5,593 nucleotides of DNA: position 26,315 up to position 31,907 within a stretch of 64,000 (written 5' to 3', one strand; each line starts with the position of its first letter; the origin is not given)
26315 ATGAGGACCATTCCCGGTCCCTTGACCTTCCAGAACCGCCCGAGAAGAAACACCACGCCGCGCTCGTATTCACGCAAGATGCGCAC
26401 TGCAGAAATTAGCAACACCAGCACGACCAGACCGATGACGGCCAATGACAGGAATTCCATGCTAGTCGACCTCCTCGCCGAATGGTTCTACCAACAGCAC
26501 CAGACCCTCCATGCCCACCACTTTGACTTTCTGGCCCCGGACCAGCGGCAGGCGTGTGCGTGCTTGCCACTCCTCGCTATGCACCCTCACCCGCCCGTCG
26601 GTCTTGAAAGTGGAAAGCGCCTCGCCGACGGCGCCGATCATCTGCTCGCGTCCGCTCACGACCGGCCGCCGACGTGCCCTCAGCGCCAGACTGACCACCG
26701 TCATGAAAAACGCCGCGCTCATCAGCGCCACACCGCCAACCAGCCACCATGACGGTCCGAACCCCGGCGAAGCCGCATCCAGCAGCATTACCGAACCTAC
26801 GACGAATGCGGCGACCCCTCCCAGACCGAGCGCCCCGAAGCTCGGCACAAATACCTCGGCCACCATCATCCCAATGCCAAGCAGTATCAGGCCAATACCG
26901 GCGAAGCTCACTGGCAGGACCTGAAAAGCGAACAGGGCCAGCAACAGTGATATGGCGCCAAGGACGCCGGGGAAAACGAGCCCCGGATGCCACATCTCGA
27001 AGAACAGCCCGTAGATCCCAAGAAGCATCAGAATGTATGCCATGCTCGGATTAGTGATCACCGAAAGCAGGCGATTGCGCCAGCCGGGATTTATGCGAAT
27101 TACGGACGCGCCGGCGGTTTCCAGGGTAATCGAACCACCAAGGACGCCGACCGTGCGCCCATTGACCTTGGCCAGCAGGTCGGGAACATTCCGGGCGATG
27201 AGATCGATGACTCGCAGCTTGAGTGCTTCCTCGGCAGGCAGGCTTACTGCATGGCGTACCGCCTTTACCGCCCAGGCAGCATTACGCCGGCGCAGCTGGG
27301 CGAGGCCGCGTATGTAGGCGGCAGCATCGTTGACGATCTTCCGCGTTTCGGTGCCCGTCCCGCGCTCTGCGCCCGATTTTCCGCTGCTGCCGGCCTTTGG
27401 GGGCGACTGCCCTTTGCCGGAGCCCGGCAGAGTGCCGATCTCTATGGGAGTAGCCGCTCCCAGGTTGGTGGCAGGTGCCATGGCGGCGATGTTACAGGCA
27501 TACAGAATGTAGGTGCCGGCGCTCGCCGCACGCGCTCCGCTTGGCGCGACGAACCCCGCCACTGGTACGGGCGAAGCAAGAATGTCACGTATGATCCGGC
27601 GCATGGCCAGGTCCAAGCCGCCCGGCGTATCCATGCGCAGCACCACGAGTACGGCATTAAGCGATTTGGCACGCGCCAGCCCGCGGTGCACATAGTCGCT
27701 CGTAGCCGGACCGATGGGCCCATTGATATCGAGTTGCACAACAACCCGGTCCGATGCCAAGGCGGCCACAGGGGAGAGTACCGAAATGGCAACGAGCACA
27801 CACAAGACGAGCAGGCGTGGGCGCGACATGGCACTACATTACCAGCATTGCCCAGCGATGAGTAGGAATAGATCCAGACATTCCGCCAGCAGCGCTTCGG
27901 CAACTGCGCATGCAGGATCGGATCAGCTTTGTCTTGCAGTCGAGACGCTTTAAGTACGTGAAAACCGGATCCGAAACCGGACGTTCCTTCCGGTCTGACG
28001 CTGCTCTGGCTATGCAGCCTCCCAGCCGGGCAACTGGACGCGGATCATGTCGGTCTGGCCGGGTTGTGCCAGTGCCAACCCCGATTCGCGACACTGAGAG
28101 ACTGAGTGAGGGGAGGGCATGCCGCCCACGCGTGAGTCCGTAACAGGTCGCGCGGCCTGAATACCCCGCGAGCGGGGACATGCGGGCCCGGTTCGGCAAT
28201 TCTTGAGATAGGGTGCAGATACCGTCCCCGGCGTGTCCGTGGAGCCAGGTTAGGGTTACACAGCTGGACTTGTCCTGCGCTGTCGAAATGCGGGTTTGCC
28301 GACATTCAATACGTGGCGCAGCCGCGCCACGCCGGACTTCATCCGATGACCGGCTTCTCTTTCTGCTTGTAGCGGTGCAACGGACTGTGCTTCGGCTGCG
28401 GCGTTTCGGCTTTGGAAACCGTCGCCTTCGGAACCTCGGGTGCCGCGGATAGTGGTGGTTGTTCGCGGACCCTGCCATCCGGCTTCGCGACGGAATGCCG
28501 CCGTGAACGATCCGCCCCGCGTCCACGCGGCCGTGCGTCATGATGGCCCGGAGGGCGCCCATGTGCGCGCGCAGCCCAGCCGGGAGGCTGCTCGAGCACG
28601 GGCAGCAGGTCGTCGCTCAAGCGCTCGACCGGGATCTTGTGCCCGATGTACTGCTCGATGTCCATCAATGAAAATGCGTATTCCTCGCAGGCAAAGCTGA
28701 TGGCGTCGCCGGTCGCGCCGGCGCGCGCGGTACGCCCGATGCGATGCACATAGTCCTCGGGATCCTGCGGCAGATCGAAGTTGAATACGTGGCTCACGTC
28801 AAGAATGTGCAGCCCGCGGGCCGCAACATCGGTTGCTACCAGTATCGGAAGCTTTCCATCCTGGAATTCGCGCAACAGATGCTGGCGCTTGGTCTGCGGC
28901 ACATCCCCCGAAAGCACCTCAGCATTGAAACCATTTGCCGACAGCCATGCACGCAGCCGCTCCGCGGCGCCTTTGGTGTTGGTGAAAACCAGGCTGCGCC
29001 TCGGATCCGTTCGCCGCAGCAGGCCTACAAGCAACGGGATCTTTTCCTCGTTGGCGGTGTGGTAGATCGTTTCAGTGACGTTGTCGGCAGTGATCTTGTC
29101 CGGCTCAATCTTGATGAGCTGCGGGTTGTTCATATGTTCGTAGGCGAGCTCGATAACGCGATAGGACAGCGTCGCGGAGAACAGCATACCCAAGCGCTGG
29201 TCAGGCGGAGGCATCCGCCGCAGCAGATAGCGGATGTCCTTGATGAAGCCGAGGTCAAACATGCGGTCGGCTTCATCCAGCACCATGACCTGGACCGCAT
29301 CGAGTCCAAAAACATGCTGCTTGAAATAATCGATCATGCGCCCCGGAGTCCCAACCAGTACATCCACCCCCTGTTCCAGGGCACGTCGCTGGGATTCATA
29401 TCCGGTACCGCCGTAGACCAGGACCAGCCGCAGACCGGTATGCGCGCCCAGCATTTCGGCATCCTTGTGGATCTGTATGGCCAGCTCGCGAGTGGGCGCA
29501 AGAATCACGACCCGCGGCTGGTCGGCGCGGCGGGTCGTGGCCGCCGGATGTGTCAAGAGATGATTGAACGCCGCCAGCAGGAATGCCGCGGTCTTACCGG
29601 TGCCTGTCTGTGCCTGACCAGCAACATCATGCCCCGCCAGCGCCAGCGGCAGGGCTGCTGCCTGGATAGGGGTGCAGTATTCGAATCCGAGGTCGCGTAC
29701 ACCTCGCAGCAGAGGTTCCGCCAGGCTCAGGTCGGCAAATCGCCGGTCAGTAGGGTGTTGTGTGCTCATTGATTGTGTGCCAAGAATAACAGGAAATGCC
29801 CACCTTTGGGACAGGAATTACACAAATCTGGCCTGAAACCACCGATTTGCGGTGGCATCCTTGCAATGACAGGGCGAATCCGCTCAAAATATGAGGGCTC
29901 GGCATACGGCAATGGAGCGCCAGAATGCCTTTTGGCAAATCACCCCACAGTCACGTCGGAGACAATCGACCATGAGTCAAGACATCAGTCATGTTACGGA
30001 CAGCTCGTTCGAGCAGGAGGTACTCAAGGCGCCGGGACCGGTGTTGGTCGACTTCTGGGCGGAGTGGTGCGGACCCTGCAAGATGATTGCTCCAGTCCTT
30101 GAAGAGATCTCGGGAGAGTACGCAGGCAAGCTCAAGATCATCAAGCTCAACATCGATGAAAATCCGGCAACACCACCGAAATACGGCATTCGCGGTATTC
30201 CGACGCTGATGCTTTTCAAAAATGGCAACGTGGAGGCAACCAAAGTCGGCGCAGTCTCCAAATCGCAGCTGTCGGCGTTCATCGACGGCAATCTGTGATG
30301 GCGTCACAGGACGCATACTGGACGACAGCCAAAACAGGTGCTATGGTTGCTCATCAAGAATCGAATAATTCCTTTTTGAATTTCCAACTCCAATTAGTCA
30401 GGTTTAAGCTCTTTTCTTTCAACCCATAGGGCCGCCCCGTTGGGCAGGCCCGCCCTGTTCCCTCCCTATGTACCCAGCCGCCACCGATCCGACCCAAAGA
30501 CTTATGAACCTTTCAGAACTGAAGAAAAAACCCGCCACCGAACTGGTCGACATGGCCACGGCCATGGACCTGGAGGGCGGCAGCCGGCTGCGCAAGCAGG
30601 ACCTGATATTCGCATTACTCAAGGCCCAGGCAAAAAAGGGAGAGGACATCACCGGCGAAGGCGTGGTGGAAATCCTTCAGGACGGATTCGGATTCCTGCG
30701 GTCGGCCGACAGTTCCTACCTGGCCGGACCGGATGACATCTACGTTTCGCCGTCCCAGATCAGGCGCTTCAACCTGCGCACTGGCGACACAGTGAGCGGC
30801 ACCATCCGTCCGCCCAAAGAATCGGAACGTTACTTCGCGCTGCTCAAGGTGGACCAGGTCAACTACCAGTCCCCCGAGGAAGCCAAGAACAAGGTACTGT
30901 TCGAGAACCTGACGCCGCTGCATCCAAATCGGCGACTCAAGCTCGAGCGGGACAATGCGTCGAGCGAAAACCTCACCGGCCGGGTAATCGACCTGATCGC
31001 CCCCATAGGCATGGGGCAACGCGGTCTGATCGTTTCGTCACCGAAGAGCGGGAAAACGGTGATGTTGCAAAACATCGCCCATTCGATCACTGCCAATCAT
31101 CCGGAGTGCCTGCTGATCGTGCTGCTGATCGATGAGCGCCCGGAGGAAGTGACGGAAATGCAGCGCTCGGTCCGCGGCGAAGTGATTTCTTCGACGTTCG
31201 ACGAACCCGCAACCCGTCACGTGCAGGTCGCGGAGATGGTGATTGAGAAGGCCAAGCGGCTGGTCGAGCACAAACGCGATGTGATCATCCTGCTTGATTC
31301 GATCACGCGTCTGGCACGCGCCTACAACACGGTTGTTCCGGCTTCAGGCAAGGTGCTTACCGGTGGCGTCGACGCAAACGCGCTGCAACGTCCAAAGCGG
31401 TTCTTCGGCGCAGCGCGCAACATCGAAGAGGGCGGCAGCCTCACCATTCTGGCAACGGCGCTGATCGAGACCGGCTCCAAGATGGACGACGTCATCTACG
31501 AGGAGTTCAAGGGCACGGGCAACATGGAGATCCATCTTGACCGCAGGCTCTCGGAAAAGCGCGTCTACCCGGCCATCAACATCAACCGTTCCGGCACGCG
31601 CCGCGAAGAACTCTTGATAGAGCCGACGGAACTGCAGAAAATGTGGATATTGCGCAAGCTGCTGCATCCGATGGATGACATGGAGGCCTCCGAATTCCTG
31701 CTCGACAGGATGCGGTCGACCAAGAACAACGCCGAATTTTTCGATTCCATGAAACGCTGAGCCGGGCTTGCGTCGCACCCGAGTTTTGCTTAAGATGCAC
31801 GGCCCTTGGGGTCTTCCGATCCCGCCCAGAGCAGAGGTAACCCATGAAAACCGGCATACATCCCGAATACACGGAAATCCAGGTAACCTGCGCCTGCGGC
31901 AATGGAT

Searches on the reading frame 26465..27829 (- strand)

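Call 47: search_protein_families(library=pfam, proteins=[window:26465-27829:-], max_evalue=0.00001)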
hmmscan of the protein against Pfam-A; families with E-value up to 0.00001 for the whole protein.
window:26465-27829:- (455 aa): 3 families
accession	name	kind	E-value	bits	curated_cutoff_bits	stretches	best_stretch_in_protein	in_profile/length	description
PF24961.1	NfeD_membrane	-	1.2e-26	93.5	26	1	263-378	2-116/119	NfeD integral membrane domain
PF01957.25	NfeD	-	1.2e-15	57.9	29.1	1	395-449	2-57/57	NfeD-like C-terminal, partner-binding domain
PF25145.1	NfeD1b_N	-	5.3e-13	49.4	40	1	31-131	3-100/189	NfeD1b, N-terminal domain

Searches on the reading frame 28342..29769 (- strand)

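Call 47: search_protein_families(library=pfam, proteins=[window:28342-29769:-], max_evalue=0.00001)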
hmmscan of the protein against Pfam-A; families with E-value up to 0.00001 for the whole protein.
window:28342-29769:- (476 aa): 2 families
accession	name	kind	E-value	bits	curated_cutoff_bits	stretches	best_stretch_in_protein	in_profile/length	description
PF00270.35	DEAD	-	3.2e-47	160.8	26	1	33-206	1-164/167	DEAD/DEAH box helicase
PF00271.37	Helicase_C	-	5.2e-31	107.6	23.5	1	243-351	2-110/110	Helicase conserved C-terminal domain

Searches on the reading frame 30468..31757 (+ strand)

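Call 47: search_protein_families(library=pfam, proteins=[window:30468-31757:+], max_evalue=0.00001)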
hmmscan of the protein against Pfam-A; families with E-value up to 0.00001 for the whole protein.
window:30468-31757:+ (430 aa): 3 families
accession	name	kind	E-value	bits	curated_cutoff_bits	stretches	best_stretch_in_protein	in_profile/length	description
PF07497.18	Rho_RNA_bind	-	3.1e-34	117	27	1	64-137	2-73/73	Rho termination factor, RNA-binding domain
PF00006.31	ATP-synt_ab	-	9.7e-28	97.7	29.5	1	172-375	3-211/213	ATP synthase alpha/beta family, nucleotide-binding domain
PF07498.18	Rho_N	-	1.5e-16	60.5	24.9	1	17-59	1-43/43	Rho termination factor, N-terminal domain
